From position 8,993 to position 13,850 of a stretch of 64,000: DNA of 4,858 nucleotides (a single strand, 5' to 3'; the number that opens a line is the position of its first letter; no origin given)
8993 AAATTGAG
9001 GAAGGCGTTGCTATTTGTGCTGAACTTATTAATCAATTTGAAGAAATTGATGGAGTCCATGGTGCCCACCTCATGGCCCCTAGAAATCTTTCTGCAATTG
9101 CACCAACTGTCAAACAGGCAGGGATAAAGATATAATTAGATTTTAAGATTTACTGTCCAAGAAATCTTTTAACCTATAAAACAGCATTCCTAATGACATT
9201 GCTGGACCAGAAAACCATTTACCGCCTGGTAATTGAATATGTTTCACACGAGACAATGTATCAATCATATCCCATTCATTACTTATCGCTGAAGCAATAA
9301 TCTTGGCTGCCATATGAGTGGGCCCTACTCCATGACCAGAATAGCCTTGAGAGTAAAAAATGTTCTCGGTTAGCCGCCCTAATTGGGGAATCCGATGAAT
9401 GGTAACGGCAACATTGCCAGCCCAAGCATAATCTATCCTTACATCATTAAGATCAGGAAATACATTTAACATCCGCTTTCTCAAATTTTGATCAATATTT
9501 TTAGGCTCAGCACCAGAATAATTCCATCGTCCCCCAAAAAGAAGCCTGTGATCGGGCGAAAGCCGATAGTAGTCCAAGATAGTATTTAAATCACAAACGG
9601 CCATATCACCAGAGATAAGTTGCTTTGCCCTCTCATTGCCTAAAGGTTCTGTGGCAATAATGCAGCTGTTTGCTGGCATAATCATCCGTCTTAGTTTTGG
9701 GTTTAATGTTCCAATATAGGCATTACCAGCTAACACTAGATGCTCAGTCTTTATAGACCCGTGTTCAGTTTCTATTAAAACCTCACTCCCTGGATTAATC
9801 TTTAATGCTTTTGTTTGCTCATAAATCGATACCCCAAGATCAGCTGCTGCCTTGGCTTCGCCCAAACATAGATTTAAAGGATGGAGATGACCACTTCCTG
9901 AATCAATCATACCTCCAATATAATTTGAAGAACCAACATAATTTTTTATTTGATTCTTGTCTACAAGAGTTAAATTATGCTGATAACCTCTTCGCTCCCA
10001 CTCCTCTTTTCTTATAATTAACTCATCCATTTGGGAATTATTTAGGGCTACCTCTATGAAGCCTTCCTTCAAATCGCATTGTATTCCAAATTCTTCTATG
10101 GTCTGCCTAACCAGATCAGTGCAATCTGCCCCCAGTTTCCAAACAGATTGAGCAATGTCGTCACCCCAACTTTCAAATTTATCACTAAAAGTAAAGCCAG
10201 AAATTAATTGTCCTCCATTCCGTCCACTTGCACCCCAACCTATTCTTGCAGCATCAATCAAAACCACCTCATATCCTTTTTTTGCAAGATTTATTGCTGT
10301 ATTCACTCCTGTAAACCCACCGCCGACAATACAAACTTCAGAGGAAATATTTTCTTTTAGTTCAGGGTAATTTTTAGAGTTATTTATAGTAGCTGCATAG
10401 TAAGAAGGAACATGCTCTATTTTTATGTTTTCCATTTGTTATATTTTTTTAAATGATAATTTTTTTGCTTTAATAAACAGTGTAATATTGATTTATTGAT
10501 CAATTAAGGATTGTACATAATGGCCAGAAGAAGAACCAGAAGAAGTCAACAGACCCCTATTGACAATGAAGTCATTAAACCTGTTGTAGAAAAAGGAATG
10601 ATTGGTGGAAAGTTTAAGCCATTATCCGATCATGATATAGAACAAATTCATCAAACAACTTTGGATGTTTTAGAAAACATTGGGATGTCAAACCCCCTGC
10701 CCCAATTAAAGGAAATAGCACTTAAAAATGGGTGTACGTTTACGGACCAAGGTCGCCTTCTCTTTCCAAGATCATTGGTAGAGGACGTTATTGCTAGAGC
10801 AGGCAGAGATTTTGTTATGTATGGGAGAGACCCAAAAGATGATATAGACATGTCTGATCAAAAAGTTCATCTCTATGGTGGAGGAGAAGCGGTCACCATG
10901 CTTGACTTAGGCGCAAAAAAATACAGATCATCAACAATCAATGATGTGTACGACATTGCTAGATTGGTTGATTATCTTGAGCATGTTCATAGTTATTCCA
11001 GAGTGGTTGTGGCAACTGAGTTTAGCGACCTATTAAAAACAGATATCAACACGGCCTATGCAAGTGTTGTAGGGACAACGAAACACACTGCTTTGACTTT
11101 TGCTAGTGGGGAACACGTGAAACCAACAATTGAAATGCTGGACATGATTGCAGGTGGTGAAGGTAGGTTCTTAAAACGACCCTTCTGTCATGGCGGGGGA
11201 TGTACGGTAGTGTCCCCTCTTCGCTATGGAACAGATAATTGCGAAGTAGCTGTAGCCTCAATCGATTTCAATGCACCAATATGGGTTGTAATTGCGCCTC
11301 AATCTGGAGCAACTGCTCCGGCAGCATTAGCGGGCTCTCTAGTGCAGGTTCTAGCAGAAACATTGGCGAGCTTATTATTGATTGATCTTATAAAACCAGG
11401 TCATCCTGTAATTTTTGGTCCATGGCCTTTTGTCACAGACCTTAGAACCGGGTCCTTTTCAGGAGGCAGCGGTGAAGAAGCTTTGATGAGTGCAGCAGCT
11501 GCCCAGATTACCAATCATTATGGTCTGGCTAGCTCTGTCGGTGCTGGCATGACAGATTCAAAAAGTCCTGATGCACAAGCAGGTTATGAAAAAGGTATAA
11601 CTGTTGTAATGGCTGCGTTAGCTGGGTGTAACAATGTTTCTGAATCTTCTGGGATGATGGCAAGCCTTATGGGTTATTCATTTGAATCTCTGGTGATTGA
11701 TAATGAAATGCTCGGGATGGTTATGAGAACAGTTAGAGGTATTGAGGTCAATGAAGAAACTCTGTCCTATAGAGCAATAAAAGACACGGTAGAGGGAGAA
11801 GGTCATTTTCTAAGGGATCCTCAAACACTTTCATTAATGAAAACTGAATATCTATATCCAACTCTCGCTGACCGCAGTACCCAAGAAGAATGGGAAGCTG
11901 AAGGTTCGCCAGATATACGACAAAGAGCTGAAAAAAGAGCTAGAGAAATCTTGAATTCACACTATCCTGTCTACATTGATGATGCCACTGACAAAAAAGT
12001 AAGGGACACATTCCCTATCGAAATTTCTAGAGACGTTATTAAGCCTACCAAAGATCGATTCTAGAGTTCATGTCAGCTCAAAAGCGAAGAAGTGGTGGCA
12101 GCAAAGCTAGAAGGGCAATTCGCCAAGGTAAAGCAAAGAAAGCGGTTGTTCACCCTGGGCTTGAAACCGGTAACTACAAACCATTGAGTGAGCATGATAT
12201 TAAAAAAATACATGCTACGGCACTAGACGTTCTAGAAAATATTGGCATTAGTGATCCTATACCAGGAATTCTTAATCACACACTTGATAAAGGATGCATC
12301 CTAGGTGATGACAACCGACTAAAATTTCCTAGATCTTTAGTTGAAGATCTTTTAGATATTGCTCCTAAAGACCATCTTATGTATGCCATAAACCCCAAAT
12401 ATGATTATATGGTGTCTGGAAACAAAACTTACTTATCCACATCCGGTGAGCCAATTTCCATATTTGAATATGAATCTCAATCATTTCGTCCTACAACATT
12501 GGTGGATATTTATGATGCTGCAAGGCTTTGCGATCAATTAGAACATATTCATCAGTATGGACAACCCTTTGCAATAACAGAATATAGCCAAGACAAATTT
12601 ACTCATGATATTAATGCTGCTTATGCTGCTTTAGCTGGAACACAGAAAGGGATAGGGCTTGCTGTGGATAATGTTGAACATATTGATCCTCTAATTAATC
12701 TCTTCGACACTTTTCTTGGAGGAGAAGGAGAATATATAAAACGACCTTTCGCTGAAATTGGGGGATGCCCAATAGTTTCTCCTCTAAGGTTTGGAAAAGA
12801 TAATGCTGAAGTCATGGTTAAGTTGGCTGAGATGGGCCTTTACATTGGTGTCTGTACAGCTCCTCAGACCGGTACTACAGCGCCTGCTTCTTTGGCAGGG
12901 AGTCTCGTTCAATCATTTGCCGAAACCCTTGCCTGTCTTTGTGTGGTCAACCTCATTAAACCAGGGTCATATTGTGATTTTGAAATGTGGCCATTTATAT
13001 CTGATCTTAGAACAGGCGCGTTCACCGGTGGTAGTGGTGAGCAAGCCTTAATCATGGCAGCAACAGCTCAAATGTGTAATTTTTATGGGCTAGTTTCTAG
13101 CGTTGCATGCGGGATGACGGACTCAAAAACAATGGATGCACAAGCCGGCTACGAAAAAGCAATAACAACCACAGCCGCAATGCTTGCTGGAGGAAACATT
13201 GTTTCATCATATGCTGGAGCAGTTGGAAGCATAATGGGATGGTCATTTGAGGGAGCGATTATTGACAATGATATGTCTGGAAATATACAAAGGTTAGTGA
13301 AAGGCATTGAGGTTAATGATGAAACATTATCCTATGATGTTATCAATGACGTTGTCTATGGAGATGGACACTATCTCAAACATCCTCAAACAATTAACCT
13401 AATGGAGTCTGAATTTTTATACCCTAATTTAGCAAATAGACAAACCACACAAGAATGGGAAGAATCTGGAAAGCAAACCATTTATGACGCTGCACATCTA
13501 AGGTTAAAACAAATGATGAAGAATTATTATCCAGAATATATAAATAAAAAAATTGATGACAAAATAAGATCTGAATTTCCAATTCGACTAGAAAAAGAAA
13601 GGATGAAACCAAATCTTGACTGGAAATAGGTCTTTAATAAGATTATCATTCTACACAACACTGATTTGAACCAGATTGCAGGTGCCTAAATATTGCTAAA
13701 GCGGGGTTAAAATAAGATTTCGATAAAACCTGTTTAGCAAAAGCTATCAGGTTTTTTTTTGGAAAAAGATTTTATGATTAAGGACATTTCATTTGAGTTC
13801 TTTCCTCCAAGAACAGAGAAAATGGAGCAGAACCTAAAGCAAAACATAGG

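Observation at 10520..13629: Tandem, diverged non-pyrrolysine MttB paralogs with unknown substrates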

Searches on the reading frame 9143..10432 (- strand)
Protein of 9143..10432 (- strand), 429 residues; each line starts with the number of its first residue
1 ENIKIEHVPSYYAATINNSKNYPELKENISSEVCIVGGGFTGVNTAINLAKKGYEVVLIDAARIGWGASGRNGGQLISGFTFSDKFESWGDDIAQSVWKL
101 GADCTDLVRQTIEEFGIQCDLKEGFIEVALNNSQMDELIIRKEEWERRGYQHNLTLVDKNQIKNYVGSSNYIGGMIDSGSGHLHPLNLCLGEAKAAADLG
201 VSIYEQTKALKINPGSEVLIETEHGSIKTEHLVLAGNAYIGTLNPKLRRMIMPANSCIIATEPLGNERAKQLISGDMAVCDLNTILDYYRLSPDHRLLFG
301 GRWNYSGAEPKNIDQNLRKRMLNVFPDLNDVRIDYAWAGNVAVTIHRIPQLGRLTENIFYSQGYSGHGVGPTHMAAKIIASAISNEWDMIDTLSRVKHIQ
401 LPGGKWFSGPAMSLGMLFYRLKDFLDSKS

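Call 7: search_protein_families(library=pfam, proteins=[window:9143-10432:-])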
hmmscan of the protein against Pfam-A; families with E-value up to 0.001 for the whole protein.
window:9143-10432:- (429 aa): 8 families
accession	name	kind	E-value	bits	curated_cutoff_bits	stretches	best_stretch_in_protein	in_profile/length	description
PF01266.30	DAO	-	1.2e-67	229.4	27.9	1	33-381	2-352/353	FAD dependent oxidoreductase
PF07992.20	Pyr_redox_2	-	3.6e-07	30.3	26.1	1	28-62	142-174/291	Pyridine nucleotide-disulphide oxidoreductase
PF13450.12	NAD_binding_8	-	2.8e-05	24.7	21.9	1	35-69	1-37/68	NAD(P)-binding Rossmann-like domain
PF12831.13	FAD_oxidored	-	0.00015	21.6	27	1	32-87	1-54/416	FAD dependent oxidoreductase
PF13738.12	Pyr_redox_3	-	0.0002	21.1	30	0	19-61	153-195/305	Pyridine nucleotide-disulphide oxidoreductase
PF03486.20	HI0933_like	-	0.00039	20.4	50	0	32-62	2-32/244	HI0933-like protein Rossmann domain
PF01946.23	Thi4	-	0.00047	19.9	26.2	1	23-81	10-68/235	Thi4 family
PF01494.25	FAD_binding_3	-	0.00091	19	22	0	32-62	3-33/349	FAD binding domain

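Call 8: search_protein_families(library=ncbifam, proteins=[window:9143-10432:-])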
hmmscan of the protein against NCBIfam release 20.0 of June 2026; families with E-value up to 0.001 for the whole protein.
window:9143-10432:- (429 aa): 37 families (the best 25 are shown)
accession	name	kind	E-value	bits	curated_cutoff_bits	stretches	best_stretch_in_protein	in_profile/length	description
NF050086.1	pipecolate_AmaA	exception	1.1e-58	198.9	600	1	13-385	8-382/425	L-pipecolate oxidase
TIGR03329.1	Phn_aa_oxid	hypoth_equivalog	6.4e-57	193.3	632.8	1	15-415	9-420/460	putative aminophosphonate oxidoreductase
TIGR02352.1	thiamin_ThiO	equivalog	3.4e-18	65.8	250.8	1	33-385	1-349/351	glycine oxidase ThiO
TIGR03197.1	MnmC_Cterm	equivalog_domain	4.3e-14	52.4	174.2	1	33-246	2-209/400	FAD-dependent 5-carboxymethylaminomethyl-2-thiouridine(34) oxidoreductase MnmC1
NF002480.1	PRK01747.1-1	equivalog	8.3e-13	47.6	540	1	23-244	239-456/645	bifunctional tRNA (5-methylaminomethyl-2-thiouridine)(34)-methyltransferase MnmC2/FAD-dependent 5-carboxymethylaminomethyl-2-thiouridine(34)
TIGR01373.1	soxB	subfamily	3.7e-12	45.8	529.45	1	30-385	30-384/407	sarcosine oxidase subunit beta family protein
NF001933.0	PRK00711.1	subfamily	3.3e-09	36.3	383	1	32-80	2-51/429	D-amino acid dehydrogenase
NF008425.0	PRK11259.1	equivalog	3.4e-08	32.8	257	1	174-256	138-221/377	N-methyl-L-tryptophan oxidase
NF009074.0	PRK12409.1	equivalog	5.9e-08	32.3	494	1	32-77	3-49/410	D-amino acid dehydrogenase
NF008313.0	PRK11101.1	equivalog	9.2e-08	31.1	425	1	27-82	5-60/548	anaerobic glycerol-3-phosphate dehydrogenase subunit A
TIGR03377.1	glycerol3P_GlpA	equivalog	2.1e-07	29.9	552.8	1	32-80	1-49/530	anaerobic glycerol-3-phosphate dehydrogenase subunit GlpA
TIGR01377.1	soxA_mon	subfamily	9.6e-07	27.9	479.65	1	33-252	3-211/381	amino oxidase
TIGR03364.1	HpnW_proposed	hypoth_equivalog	1.6e-06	27.4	285.1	1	32-78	2-49/365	TIGR03364 family FAD-dependent oxidoreductase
NF002481.1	PRK01747.1-2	equivalog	2.2e-05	23.5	600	1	23-78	231-287/611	bifunctional tRNA (5-methylaminomethyl-2-thiouridine)(34)-methyltransferase MnmC2/FAD-dependent 5-carboxymethylaminomethyl-2-thiouridine(34)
NF005691.0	PRK07494.1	equivalog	2.2e-05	23.2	459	1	26-62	4-40/404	UbiH/UbiF family hydroxylase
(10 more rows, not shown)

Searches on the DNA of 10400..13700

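Call 11: search_rna_families(source=window, start=10400, end=13700, threshold=evalue, max_evalue=1, show_alignments=3)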
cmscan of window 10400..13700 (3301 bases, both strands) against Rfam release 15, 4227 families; matches with E-value up to 1: 2.
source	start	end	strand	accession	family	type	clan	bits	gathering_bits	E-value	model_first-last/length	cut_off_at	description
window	11549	11648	+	RF02510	PYLIS_3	Cis-reg;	-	55.5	38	6.2e-10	1-100/100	no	Pyrrolysine insertion sequence mttB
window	13114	13222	+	RF02510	PYLIS_3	Cis-reg;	-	35.5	38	5.9e-05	1-100/100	no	Pyrrolysine insertion sequence mttB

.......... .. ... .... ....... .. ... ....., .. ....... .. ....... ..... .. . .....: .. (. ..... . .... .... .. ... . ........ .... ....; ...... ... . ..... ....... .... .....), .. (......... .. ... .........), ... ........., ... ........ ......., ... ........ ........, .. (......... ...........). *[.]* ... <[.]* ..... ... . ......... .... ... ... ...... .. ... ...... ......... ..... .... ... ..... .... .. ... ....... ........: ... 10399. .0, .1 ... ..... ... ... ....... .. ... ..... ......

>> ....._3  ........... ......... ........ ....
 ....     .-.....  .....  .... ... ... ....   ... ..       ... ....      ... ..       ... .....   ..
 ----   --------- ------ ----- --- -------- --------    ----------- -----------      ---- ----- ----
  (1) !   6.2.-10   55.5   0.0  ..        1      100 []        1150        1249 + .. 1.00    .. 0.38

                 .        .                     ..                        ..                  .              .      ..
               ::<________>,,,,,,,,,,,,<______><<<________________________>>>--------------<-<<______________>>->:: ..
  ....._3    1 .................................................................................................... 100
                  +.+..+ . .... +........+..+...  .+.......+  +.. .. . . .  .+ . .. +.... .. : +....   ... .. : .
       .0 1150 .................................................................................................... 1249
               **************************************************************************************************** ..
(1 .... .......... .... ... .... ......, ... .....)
